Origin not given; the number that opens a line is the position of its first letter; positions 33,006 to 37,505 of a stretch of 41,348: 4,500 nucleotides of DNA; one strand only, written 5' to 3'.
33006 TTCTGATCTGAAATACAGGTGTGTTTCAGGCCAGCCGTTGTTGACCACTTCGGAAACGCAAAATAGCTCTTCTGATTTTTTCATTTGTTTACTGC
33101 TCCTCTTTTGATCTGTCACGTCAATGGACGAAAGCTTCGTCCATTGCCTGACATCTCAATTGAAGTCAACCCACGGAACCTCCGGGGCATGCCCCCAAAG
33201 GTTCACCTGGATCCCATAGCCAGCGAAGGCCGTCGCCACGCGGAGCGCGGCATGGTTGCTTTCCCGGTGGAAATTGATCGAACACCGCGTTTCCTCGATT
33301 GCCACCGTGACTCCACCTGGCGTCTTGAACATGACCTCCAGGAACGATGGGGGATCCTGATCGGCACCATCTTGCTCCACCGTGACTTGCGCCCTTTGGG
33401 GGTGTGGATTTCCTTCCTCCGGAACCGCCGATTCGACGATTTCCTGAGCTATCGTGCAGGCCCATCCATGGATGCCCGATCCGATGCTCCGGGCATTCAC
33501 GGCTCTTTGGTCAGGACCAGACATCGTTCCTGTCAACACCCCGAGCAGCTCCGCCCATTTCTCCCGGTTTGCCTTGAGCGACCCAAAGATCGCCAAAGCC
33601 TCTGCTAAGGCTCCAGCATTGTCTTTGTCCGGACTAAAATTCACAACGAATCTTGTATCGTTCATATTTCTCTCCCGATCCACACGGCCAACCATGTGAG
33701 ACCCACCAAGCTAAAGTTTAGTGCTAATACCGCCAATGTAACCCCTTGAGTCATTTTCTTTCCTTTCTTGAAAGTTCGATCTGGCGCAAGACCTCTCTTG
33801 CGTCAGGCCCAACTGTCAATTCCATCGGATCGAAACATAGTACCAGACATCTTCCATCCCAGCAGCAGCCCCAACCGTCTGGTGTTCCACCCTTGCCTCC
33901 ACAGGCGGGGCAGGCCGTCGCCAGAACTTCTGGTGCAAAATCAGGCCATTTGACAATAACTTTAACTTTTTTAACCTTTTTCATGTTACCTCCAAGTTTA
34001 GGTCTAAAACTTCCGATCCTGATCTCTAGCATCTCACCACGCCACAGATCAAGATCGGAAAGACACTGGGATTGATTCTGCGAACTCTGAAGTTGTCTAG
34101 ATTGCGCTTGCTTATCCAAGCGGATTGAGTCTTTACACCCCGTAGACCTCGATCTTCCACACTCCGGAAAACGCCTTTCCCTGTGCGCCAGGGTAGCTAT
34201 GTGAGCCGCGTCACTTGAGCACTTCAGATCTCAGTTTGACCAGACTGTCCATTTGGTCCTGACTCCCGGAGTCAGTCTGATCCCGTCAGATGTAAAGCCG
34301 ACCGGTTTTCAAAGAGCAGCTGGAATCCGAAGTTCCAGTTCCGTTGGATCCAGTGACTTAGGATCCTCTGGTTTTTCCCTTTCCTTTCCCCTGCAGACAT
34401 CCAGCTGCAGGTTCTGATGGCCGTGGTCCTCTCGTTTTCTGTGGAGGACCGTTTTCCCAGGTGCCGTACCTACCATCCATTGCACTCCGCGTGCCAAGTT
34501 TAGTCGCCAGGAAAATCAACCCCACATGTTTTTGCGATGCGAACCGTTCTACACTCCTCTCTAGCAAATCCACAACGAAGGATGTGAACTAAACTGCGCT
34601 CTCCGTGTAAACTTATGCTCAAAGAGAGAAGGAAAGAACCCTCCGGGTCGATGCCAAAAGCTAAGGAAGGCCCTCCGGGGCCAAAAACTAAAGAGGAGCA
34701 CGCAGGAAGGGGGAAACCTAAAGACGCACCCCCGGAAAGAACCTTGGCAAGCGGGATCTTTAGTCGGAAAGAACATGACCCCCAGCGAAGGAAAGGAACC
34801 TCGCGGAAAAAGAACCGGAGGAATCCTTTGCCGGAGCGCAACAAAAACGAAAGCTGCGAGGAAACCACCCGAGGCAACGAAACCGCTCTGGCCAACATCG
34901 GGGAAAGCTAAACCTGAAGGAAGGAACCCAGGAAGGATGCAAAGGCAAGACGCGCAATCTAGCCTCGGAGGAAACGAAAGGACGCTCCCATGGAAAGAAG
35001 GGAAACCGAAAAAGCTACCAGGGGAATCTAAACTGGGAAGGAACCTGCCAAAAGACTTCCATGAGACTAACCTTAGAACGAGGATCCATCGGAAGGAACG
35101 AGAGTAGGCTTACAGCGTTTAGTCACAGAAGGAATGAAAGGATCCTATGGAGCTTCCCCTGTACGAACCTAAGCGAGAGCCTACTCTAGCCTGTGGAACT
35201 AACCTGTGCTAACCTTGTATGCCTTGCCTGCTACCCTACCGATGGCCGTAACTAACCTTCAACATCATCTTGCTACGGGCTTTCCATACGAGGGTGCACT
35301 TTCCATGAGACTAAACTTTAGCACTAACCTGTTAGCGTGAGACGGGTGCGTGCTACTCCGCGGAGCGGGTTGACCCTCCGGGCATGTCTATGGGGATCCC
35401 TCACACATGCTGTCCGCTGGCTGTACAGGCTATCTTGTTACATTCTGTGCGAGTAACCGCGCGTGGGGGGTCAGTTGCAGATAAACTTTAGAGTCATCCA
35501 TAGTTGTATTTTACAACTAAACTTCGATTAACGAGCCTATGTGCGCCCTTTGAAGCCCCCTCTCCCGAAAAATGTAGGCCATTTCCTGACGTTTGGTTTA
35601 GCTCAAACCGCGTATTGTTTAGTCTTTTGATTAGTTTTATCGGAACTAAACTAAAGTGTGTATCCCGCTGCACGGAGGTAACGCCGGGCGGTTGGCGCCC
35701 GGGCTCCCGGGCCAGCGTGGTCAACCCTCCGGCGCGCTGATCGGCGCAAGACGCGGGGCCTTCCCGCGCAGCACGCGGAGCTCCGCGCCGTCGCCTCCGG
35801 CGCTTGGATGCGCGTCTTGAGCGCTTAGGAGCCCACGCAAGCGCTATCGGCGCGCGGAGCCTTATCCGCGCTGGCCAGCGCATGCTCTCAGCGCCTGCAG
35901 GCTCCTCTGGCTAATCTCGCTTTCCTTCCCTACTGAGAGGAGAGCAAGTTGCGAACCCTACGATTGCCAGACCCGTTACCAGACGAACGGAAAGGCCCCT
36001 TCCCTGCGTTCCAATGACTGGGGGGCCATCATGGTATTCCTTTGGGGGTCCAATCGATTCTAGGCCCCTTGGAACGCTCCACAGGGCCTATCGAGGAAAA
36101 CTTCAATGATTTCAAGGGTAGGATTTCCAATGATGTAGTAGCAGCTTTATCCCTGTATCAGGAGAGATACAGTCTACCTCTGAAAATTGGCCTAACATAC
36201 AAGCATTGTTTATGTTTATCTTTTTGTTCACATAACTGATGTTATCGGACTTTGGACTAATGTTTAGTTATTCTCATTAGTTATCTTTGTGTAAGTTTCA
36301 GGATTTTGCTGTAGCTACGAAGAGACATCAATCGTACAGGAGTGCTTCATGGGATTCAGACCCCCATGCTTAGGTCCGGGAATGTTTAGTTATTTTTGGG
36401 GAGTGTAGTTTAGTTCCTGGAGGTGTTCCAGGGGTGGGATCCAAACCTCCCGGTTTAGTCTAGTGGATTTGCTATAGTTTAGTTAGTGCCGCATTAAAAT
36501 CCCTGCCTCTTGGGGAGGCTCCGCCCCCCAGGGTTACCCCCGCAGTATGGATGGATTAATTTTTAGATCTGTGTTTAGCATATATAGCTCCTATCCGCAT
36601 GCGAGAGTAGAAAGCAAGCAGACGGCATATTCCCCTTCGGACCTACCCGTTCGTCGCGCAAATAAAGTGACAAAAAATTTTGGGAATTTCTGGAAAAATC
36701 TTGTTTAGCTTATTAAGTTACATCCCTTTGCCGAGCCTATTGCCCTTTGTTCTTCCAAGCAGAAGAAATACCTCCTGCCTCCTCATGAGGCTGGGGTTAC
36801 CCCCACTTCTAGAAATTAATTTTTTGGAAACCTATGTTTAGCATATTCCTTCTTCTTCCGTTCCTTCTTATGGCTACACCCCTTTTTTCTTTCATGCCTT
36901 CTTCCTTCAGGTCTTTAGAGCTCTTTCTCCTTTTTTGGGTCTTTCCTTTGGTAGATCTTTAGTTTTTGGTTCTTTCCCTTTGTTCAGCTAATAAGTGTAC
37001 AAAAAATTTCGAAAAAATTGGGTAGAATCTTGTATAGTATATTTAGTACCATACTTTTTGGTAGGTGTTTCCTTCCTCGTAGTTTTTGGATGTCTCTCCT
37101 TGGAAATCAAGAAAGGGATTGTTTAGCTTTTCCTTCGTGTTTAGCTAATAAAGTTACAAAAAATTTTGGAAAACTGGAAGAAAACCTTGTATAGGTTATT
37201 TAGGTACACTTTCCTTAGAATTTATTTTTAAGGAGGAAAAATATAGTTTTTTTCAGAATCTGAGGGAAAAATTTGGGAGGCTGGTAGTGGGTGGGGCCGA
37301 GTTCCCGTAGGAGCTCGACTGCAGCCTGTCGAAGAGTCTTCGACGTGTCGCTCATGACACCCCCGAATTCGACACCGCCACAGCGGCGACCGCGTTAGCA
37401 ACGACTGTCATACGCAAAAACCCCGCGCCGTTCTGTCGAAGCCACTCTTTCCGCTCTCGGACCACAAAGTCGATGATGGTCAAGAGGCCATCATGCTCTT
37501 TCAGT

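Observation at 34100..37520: A 3.4-kb protein-free, multi-repeat region in an otherwise gene-dense element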

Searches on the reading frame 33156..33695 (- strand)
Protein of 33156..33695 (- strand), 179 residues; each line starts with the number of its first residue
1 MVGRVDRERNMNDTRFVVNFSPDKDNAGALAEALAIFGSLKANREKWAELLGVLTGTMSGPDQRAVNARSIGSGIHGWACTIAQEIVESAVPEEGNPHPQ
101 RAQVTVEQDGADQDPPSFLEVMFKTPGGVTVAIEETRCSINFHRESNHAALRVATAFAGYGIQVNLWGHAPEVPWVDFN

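Call 9: search_protein_families(library=pfam, proteins=[window:33156-33695:-], max_evalue=0.01)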
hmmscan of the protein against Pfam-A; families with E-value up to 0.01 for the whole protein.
window:33156-33695:- (179 aa): 0 families

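Call 11: search_protein_families(library=phrogs, proteins=[window:33156-33695:-], max_evalue=0.01)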
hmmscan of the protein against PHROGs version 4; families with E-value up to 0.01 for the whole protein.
window:33156-33695:- (179 aa): 0 families

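Call 16: find_encoding_contigs(protein=window:33156-33695:-, flank=10000, max_places=10)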
Protein window:33156-33695:- (179 aa): no gene with exactly this product is on record in the collection.

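Call 28: find_related_loci(query=window:33156-33695:-, collection=viral_contigs, flank=10000)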
Query window:33156-33695:- (179 aa) in viral_contigs; peptide patterns used: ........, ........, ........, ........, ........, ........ (x = any residue, [..] = any of these).
6 stretches matched a pattern, but none encodes a relative of the query by tblastn (E <= 1e-3).

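Call 54: find_homologous_proteins(query=window:33156-33695:-)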
Query window:33156-33695:- (179 aa): 1 proteins with E <= 0.001 among 139 candidates.
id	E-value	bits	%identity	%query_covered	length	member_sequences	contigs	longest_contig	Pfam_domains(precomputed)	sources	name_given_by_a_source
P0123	8.3e-110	382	100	94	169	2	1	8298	-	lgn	-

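Call 55: find_encoding_contigs(protein=P0123, flank=10000, max_places=10)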
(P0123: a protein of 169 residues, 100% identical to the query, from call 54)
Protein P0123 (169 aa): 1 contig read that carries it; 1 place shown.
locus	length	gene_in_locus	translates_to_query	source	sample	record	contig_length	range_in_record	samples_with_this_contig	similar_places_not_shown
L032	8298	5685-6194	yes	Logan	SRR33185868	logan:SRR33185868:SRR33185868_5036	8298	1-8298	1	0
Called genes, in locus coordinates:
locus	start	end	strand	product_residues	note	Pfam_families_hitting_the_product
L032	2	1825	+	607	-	?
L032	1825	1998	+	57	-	-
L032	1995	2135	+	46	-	-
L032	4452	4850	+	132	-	-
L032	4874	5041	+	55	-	-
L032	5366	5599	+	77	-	-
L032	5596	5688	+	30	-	-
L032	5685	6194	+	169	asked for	-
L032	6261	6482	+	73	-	-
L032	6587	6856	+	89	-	-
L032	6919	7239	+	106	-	-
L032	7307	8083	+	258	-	-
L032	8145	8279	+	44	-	-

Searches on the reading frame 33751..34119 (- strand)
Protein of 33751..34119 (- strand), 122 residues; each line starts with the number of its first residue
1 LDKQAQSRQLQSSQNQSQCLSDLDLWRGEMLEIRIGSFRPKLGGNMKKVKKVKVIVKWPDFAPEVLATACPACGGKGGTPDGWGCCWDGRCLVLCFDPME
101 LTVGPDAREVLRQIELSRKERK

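Call 9: search_protein_families(library=pfam, proteins=[window:33751-34119:-], max_evalue=0.01)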
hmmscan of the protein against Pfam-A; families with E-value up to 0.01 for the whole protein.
window:33751-34119:- (122 aa): 0 families

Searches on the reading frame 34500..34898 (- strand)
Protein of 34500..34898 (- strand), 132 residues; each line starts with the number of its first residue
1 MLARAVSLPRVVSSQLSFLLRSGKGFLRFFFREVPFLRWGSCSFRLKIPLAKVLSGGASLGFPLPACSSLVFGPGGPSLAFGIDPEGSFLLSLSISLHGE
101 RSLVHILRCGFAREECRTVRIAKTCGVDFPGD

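Call 61: search_protein_families(library=pfam, proteins=[window:34500-34898:-], max_evalue=1)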
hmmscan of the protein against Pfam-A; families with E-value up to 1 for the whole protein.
window:34500-34898:- (132 aa): 0 families

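Call 67: search_protein_families(library=phrogs, proteins=[window:34500-34898:-], max_evalue=0.1)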
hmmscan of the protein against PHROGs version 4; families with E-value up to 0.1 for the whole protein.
window:34500-34898:- (132 aa): 0 families

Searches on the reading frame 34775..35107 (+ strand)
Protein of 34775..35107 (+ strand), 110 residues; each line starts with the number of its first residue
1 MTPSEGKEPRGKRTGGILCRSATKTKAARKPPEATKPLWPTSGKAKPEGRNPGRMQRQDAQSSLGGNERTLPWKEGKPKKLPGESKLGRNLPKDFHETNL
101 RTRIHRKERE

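Call 61: search_protein_families(library=pfam, proteins=[window:34775-35107:+], max_evalue=1)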
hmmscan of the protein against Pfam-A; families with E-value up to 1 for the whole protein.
window:34775-35107:+ (110 aa): 0 families

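Call 67: search_protein_families(library=phrogs, proteins=[window:34775-35107:+], max_evalue=0.1)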
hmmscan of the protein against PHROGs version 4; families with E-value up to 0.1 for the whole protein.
window:34775-35107:+ (110 aa): 0 families

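Call 103: search_protein_representatives(protein=window:34775-35107:+)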
Query: 110 residues. Proteins with E-value up to 0.001 (for the whole library): 1; up to 1e-10: 0; up to 1e-30: 0. The best 1 are listed.
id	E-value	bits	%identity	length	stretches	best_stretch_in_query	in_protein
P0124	1.8e-04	38.4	41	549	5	31-62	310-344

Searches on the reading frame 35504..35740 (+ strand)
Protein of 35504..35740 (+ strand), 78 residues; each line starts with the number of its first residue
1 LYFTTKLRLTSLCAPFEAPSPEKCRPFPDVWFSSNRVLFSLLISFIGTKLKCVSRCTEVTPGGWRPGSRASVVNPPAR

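Call 67: search_protein_families(library=phrogs, proteins=[window:35504-35740:+], max_evalue=0.1)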
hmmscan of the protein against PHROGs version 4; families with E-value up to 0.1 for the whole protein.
window:35504-35740:+ (78 aa): 1 family
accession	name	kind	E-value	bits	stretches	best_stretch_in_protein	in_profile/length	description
phrog_21012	-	unknown function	0.059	14.5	1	54-66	24-36/61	-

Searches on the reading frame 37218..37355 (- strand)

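Call 61: search_protein_families(library=pfam, proteins=[window:37218-37355:-], max_evalue=1)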
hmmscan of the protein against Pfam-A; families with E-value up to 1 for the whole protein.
seq(46 aa): 1 family
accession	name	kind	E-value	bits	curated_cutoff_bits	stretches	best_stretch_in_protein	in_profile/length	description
PF02985.28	HEAT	-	0.13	13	23.5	1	1-22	9-30/31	HEAT repeat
